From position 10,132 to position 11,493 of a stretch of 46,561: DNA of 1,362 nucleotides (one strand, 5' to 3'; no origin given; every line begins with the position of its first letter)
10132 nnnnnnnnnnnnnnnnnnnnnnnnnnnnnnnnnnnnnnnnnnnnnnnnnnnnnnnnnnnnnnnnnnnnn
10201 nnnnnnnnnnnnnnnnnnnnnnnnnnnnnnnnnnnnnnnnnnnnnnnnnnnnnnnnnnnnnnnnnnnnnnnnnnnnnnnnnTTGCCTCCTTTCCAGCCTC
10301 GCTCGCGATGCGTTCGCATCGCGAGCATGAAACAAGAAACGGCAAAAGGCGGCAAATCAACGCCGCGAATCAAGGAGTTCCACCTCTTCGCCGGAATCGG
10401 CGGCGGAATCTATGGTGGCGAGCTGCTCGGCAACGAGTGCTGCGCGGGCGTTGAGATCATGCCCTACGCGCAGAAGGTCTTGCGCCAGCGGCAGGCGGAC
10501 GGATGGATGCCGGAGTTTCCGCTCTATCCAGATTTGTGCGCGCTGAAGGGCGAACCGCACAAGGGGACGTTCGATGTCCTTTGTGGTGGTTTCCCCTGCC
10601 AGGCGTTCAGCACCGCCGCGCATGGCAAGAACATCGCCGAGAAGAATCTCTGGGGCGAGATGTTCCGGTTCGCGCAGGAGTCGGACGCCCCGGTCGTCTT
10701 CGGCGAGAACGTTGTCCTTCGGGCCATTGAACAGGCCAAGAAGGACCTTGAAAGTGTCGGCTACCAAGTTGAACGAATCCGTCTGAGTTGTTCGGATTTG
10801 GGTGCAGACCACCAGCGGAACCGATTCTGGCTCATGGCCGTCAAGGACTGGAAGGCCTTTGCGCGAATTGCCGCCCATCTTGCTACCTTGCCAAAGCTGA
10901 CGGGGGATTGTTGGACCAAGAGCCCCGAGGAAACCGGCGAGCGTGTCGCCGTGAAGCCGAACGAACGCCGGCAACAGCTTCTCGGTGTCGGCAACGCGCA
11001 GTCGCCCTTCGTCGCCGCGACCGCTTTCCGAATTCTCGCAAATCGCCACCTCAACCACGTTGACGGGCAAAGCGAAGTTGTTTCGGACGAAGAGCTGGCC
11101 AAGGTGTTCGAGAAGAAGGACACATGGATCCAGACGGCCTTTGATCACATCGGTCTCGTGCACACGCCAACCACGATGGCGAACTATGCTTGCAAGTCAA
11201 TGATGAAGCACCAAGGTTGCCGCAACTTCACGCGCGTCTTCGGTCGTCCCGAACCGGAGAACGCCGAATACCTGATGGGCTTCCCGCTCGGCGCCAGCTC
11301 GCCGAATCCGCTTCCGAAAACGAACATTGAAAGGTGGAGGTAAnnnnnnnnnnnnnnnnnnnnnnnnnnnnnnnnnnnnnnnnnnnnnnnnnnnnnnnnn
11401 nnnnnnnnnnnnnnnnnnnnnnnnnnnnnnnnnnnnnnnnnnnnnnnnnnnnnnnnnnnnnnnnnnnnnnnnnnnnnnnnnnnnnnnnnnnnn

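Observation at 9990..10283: Promoter-to-terminator ~260-nt structured RNA between the GIY-YIG nuclease and the C5-methyltransferase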

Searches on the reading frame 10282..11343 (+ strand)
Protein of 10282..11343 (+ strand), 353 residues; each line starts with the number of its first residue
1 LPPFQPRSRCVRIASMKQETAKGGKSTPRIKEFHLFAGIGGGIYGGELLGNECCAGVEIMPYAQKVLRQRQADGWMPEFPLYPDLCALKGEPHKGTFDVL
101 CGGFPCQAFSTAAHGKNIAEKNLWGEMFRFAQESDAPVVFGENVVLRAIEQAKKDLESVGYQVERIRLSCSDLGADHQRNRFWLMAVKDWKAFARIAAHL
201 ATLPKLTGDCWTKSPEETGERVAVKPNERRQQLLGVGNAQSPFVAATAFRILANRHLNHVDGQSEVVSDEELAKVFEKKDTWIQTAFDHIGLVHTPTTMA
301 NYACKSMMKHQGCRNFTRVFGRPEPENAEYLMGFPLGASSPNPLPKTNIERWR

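Call 11: search_protein_families(library=pfam, proteins=[window:10282-11343:+], max_evalue=0.01)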
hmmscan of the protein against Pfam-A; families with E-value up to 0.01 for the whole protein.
window:10282-11343:+ (353 aa): 1 family
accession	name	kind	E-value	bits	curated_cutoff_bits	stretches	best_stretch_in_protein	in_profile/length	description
PF00145.23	DNA_methylase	-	5.4e-22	79.1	22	1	33-189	4-163/324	C-5 cytosine-specific DNA methylase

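Call 15: find_related_loci(query=window:10327-11340:+, collection=genome_contigs, flank=4000)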
Query window:10327-11340:+ (338 aa) in genome_contigs; peptide patterns used: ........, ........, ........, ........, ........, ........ (x = any residue, [..] = any of these).
56 stretches matched a pattern; 33 encode a relative of the query (tblastn E <= 1e-3); 33 distinct loci.
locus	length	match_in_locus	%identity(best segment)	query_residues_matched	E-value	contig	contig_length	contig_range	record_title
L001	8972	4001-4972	81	15-338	8e-176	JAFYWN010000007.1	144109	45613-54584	MAG: Kiritimatiellae bacterium isolate RGIG7486 Water_buffalos_Colon-4__c10, whole genome shotgun sequence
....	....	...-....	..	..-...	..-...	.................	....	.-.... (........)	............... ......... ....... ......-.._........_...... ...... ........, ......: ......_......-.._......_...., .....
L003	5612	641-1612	72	15-338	1e-153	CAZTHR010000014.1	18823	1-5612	MAG TPA_asm: uncultured Lentisphaeraceae bacterium isolate SRP350583_co4_66 genome assembly, contig: NODE_2952_length_18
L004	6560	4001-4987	69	10-338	6e-151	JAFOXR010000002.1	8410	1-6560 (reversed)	MAG: Muribaculaceae bacterium isolate RGIG893 Dairy_cattle_Rectum-3__c21888, whole genome shotgun sequence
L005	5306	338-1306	69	15-337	2e-149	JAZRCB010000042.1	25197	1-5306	MAG: Candidatus Onthomorpha sp. isolate T1900045121_TC20190115.MAGScoT_cleanbin_000001 SGB_4836_k141_3529803, whole geno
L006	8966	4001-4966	72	14-337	2e-145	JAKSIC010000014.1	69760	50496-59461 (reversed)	MAG: Fibrobacter sp. isolate Horse_feces11 MAG011_14, whole genome shotgun sequence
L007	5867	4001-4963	71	15-337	1e-145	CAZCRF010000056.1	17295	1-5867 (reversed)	MAG TPA_asm: uncultured Fibrobacter sp. isolate SRP225648_co1_158 genome assembly, contig: NODE_8064_length_17295_cov_16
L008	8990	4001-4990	68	6-337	5e-144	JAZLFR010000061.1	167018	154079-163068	MAG: Fibrobacteraceae bacterium isolate T1900045002_TA20190064.MAGScoT_cleanbin_000015 SGB_4315_k141_1561425, whole geno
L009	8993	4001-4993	69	5-337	5e-144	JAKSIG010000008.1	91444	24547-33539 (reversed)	MAG: Fibrobacter sp. isolate Horse_feces15 MAG015_8, whole genome shotgun sequence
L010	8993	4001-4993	68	5-337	2e-143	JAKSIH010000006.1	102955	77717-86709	MAG: Fibrobacter sp. isolate Horse_feces16 MAG016_6, whole genome shotgun sequence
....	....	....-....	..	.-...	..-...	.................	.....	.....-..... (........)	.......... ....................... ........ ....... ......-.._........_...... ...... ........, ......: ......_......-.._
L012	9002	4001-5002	67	2-337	4e-142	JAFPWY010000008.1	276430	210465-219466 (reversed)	MAG: Fibrobacter sp. isolate RGIG1550 Goat_Abomasum-5__c320361, whole genome shotgun sequence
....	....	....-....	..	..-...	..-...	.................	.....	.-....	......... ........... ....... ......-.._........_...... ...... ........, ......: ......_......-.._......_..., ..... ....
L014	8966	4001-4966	67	14-337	5e-141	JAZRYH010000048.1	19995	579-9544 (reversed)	MAG: Alloprevotella sp. isolate T1900044950_TA20190003.MAGScoT_cleanbin_000018 SGB_3593_k141_1508833, whole genome shotg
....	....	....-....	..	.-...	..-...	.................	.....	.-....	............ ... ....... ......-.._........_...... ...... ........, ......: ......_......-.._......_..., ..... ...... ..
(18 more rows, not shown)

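Call 24: search_protein_families(library=padloc, proteins=[window:10327-11343:+], max_evalue=0.01)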
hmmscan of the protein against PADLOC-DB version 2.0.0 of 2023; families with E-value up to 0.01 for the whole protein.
window:10327-11343:+ (338 aa): 37 families (the best 25 are shown)
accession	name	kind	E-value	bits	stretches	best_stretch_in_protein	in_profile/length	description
PDLC03272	MTase_II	-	2.3e-18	64.5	1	10-175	70-239/407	Type II methyltransferase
PDLC03378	MTase_II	-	1.3e-16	58.9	1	18-178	6-173/344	Type II methyltransferase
PDLC03234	MTase_II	-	2e-15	55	1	18-178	8-180/375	Type II methyltransferase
PDLC00026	DruM2|DruM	-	8.8e-15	53.1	1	18-306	8-280/336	DNA cytosine methylase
PDLC03718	oMTase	-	3.6e-13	47.5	1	15-173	3-161/362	orphan methyltransferase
PDLC00029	DruM2|DruM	-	1.6e-12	45.5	1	18-175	8-168/329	DNA cytosine methylase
PDLC03326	MTase_II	-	5.2e-12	43.6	1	15-176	5-179/412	Type II methyltransferase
PDLC03286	MTase_II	-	1.9e-11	42.1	1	16-170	2-166/185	Type II methyltransferase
PDLC03254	MTase_II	-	2.8e-11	41.3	1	17-175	5-164/367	Type II methyltransferase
PDLC00033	DruM2|DruM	-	5.2e-11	40.4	1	77-180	87-198/368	DNA cytosine methylase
PDLC03307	MTase_II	-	3.3e-10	37.7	1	16-129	2-111/382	Type II methyltransferase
PDLC03269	MTase_II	-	1.2e-09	35.8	1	18-173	7-166/437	Type II methyltransferase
PDLC00027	DruM2|DruM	-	2.1e-09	35.2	1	14-173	11-172/361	DNA cytosine methylase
PDLC00031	DruM2|DruM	-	5.3e-09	33.6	1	14-174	11-173/361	DNA cytosine methylase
PDLC00034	DruM2|DruM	-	5e-08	29.8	1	17-129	10-129/457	DNA cytosine methylase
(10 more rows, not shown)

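Call 34: search_protein_families(library=pfam, alignment_id=A4, max_evalue=0.001)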
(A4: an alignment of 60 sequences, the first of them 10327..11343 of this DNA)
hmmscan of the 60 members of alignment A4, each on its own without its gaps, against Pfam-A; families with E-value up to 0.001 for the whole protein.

A. member 1, window:10327-11343:+ (338 aa): 1 family
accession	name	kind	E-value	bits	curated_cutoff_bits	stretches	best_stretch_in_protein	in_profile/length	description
PF00145.23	DNA_methylase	-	4.9e-22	79.2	22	1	18-174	4-163/324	C-5 cytosine-specific DNA methylase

B. families by the number of members that match (of 60 scanned): 34 families (the first 25 are shown)
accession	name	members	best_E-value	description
PF00145.23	DNA_methylase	30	1.7e-89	C-5 cytosine-specific DNA methylase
PF13651.11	EcoRI_methylase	6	5.7e-140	Adenine-specific methyltransferase EcoRI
PF02086.21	MethyltransfD12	4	9.6e-57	D12 class N6 adenine-specific DNA methyltransferase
PF01555.25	N6_N4_Mtase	4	3.4e-40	DNA methylase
PF01757.29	Acyl_transf_3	2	4.6e-20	Acyltransferase domain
PF13431.12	TPR_17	2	4.7e-13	Tetratricopeptide repeat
PF14559.12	TPR_19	2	1.1e-10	Tetratricopeptide repeat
PF12773.13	DZR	2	1.3e-09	Double zinc ribbon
PF13432.12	TPR_16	2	3.9e-09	Tetratricopeptide repeat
PF13248.11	Zn_ribbon_3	2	4.7e-09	zinc-ribbon domain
PF07719.23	TPR_2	2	5.3e-09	Tetratricopeptide repeat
PF23914.1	TPR_CcmH_CycH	2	7.3e-08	Cytochrome c-type biogenesis protein H TPR domain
PF13414.12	TPR_11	2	7.9e-08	TPR repeat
PF13428.12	TPR_14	2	8.9e-08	Tetratricopeptide repeat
PF13240.11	Zn_Ribbon_1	2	9.8e-08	zinc-ribbon domain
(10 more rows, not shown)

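Call 60: find_encoding_contigs(protein=window:10327-11343:+, flank=3000, max_places=6)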
Protein window:10327-11343:+ (338 aa): 11 contigs read that carry it; 4 places shown.
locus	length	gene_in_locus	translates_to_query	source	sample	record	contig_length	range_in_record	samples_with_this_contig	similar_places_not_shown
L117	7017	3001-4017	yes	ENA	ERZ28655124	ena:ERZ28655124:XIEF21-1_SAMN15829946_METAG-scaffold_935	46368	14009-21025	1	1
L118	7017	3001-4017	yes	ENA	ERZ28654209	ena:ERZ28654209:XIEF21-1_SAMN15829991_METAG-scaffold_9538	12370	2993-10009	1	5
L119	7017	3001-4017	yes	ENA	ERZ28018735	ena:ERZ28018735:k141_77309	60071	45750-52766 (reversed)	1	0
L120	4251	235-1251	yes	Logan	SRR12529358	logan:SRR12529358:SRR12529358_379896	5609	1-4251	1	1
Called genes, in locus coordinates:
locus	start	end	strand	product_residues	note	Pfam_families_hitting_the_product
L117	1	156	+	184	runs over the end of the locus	-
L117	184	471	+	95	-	-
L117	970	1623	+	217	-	-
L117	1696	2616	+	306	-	-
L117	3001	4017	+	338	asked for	PF00145:DNA_methylase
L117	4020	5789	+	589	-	-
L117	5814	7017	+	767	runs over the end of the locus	PF09563:RE_LlaJI (weak)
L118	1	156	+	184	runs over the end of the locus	-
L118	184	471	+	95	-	-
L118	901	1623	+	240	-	-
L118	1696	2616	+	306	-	-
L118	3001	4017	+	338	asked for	PF00145:DNA_methylase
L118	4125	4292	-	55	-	-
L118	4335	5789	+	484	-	-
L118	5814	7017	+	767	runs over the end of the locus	PF09563:RE_LlaJI (weak)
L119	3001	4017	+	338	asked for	PF00145:DNA_methylase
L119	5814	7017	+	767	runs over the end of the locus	PF09563:RE_LlaJI (weak)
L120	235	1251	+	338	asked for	PF00145:DNA_methylase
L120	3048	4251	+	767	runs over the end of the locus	PF09563:RE_LlaJI (weak)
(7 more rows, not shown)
